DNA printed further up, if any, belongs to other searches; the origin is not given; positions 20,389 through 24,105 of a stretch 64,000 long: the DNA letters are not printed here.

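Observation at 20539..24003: Single-polypeptide GH18-like + CE4 deacetylase + processive GT2 synthase fusion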

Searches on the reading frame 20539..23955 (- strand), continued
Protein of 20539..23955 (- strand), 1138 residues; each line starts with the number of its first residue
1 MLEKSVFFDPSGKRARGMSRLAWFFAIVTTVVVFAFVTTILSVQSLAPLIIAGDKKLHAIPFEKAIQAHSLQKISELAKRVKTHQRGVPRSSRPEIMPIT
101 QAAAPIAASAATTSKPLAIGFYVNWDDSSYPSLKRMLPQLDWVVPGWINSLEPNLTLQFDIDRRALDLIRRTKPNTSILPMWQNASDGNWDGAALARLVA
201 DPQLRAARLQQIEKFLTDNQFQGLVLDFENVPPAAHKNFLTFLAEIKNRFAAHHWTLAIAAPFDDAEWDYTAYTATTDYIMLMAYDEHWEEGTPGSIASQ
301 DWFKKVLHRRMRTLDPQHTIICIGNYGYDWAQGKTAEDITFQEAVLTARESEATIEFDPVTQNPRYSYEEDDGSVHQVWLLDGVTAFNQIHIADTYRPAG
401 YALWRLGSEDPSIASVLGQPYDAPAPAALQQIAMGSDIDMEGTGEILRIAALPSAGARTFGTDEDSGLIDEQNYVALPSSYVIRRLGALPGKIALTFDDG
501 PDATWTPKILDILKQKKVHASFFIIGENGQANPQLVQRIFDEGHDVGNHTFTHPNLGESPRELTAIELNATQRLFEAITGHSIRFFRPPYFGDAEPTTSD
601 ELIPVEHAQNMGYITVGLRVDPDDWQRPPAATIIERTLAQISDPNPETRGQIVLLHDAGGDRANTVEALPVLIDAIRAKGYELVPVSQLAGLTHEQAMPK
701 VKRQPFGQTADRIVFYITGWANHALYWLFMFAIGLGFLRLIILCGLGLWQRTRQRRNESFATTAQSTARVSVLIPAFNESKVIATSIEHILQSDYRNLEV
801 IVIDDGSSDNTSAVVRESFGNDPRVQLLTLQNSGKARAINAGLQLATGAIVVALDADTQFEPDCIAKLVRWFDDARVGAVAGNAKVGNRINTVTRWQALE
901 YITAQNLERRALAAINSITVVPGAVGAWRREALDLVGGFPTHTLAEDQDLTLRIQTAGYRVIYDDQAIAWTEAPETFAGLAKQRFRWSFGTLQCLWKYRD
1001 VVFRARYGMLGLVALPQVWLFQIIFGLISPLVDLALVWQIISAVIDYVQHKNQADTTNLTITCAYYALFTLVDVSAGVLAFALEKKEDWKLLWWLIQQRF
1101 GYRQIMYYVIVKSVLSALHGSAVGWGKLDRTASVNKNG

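Call 45: search_dna_similar(query=window:20539-23955:-, collection=plasmids, mode=protein, max_rows=30)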
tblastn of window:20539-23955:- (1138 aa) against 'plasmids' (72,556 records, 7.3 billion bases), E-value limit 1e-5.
Records with a match: 2045; places in all: 2964; records where one place covers at least 80% of the query: 30.
Best place of each record, by identity: <60% 2045.
By first word of the organism name: Rhizobium 316; Bacillus 266; Sinorhizobium 158; Ralstonia 130; Escherichia 104; Lactiplantibacillus 75; Priestia 48; Streptomyces 39; Klebsiella 38; Lactococcus 35; and 241 more.
By predicted mobility (MOB-suite, as given by PLSDB): non-mobilizable 1075; conjugative 533; mobilizable 437.
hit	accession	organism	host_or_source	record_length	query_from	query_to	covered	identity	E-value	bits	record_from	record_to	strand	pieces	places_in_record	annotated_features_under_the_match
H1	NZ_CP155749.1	Sphingomonas parapaucimobilis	Chinese cabbage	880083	2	1138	100%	45.2%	0e+0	933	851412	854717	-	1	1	glycosyltransferase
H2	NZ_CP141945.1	Novosphingobium sp. RL4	Rheum palmatum L.,Single ...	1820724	6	1137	99%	44.8%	0e+0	933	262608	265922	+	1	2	none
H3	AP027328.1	Sphingobium sp. TomTYG64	-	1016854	115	1138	90%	48.0%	0e+0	894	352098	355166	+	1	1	glycosyl transferase family 2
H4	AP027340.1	Sphingobium sp. TomTYG73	-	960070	115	1138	90%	47.9%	0e+0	893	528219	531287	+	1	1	glycosyl transferase family 2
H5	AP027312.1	Sphingobium sp. TomMM7A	-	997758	115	1138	90%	47.8%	0e+0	897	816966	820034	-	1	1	glycosyl transferase family 2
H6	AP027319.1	Sphingobium sp. TomTYG42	-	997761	115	1138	90%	47.8%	0e+0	897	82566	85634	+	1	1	glycosyl transferase family 2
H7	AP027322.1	Sphingobium sp. TomTYG43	-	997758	115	1138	90%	47.8%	0e+0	897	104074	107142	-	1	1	glycosyl transferase family 2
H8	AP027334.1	Sphingobium sp. TomTYG71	-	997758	115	1138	90%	47.8%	0e+0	897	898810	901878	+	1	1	glycosyl transferase family 2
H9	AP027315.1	Sphingobium sp. TomMM15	-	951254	115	1138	90%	47.8%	0e+0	892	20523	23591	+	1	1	glycosyl transferase family 2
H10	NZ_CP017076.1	Novosphingobium resinovorum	single cell,soil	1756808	115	1135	90%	47.9%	0e+0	903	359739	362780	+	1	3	none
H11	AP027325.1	Sphingobium sp. TomTYG46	-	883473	115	1138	90%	46.9%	0e+0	879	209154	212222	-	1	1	glycosyl transferase family 2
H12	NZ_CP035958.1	Bacillus mycoides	cell culture,soil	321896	120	1134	89%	42.2%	0e+0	815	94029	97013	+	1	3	glycosyltransferase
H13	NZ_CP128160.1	Bacillus sp. DX3.1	bacterial isolate,field soil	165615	120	1138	87%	43.0%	0e+0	842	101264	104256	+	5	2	none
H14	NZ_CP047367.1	Bacillus nitratireducens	Solanum lycopersicum L.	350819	120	1134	89%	41.9%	0e+0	819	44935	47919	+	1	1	glycosyltransferase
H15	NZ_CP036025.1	Bacillus mycoides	cell culture,soil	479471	120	1134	89%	41.8%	0e+0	816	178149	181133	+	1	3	glycosyltransferase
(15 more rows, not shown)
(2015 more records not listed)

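Call 47: get_annotated_region(hit=H12, flank=8000)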
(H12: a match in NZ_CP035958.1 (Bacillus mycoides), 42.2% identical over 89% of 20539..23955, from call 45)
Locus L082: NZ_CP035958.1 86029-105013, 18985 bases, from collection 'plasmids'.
description: Bacillus mycoides strain BPN03/1 plasmid p322
organism: Bacillus mycoides (NCBI taxid 1405)
taxonomy: Bacteria; Bacillota; Bacilli; Bacillales; Bacillaceae; Bacillus; Bacillus mycoides
host: -; source: cell culture,soil; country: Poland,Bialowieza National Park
typing (MOB-suite, as given by PLSDB): mobilizable; relaxase MOBP
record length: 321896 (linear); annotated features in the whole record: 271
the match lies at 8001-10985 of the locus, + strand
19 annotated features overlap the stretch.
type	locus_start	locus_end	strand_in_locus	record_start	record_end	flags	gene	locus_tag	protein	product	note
CDS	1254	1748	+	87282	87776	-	-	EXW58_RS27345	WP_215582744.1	hypothetical protein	-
CDS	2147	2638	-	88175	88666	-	pssA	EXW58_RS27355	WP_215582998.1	CDP-diacylglycerol--serine O-phosphatidyltransferase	GO:0008654 - phospholipid biosynthetic process [Evidence IEA]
CDS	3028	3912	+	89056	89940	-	-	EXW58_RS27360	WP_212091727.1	Rpn family recombination-promoting nuclease/putative transposase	-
CDS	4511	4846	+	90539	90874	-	-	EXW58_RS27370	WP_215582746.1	DUF4064 domain-containing protein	-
CDS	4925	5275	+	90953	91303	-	-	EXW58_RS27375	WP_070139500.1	DUF4064 domain-containing protein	-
CDS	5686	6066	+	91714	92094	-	-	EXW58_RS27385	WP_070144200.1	hypothetical protein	-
CDS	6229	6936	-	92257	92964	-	-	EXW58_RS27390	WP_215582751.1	IS6 family transposase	-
CDS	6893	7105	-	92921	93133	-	-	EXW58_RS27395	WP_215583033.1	hypothetical protein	-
CDS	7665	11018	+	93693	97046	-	-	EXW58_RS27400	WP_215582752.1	glycosyltransferase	-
CDS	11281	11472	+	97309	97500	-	-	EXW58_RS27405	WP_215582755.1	hypothetical protein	-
CDS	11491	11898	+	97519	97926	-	-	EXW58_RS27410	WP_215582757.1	hypothetical protein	-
CDS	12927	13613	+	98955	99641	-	-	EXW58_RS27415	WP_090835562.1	IS6 family transposase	-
CDS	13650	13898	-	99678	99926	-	-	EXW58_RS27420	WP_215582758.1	hypothetical protein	-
CDS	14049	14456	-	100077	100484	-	-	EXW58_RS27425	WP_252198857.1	DUF559 domain-containing protein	-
CDS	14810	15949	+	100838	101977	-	-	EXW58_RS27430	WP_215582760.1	DUF3994 domain-containing protein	-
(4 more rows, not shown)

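Call 55: search_protein_families(library=pfam, proteins=[L082:7665-11018:+, L047:16223-18817:+, L043:3682-6237:+, L010:11949-13817:+, L056:13458-15380:+], max_evalue=0.001)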
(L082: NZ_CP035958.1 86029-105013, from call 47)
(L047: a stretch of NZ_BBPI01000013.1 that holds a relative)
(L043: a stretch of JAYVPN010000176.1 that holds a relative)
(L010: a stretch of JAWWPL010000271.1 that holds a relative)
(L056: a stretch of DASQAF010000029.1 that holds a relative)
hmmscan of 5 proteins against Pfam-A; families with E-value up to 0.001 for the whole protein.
L082:7665-11018:+ (1117 aa): 8 families
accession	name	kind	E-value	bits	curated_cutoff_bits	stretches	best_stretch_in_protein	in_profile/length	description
PF00535.33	Glycos_transf_2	-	1.1e-37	130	23.3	1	759-913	1-157/168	Glycosyl transferase family 2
PF01522.26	Polysacc_deac_1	-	1.8e-36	125.2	23.1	1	480-583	3-105/124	Polysaccharide deacetylase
PF13641.12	Glyco_tranf_2_3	-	1.2e-35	124.1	27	1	756-978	2-230/230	Glycosyltransferase like family 2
PF13632.12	Glyco_trans_2_3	-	3.3e-24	86.3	27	1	838-1044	1-193/198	Glycosyl transferase family group 2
PF00704.34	Glyco_hydro_18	-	1.1e-22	81.6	29.6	1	111-400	2-316/317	Glycosyl hydrolases family 18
PF13506.12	Glyco_transf_21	-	2.5e-10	40.5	21.7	1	823-976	18-173/174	Glycosyl transferase family 21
PF10111.15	Glyco_tranf_2_2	-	9.2e-10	38.9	27.3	1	759-858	1-104/276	Glycosyltransferase like family 2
PF03142.21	Chitin_synth_2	-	1.3e-09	37.7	27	1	829-920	195-288/527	Chitin synthase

L047:16223-18817:+ (864 aa): 2 families
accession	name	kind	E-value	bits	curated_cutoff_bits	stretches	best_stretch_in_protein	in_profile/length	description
PF09924.15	LPG_synthase_C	-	3.9e-96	322.1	27.5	1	551-839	6-297/298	Phosphatidylglycerol lysyltransferase, C-terminal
PF03706.18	LPG_synthase_TM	-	3.5e-08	33.7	33.4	1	38-315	5-302/302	Lysylphosphatidylglycerol synthase TM region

L043:3682-6237:+ (851 aa): 2 families
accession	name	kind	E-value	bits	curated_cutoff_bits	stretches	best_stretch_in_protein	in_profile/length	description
PF09924.15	LPG_synthase_C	-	1.9e-97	326.4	27.5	1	535-823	7-297/298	Phosphatidylglycerol lysyltransferase, C-terminal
PF03706.18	LPG_synthase_TM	-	3.1e-09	37.2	33.4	1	10-294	1-301/302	Lysylphosphatidylglycerol synthase TM region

L010:11949-13817:+ (622 aa): 2 families
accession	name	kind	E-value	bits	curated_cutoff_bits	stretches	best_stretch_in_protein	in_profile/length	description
PF03901.23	Glyco_transf_22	-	3.9e-05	23.5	23.8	0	537-607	268-334/414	Alg9-like mannosyltransferase family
PF13231.12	PMT_2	-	7.6e-05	23.4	26.1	1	72-173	4-99/160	Dolichyl-phosphate-mannose-protein mannosyltransferase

L056:13458-15380:+ (640 aa): 1 family
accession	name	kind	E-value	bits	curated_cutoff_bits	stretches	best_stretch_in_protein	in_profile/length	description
PF03901.23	Glyco_transf_22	-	1.7e-05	24.6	23.8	0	568-632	272-334/414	Alg9-like mannosyltransferase family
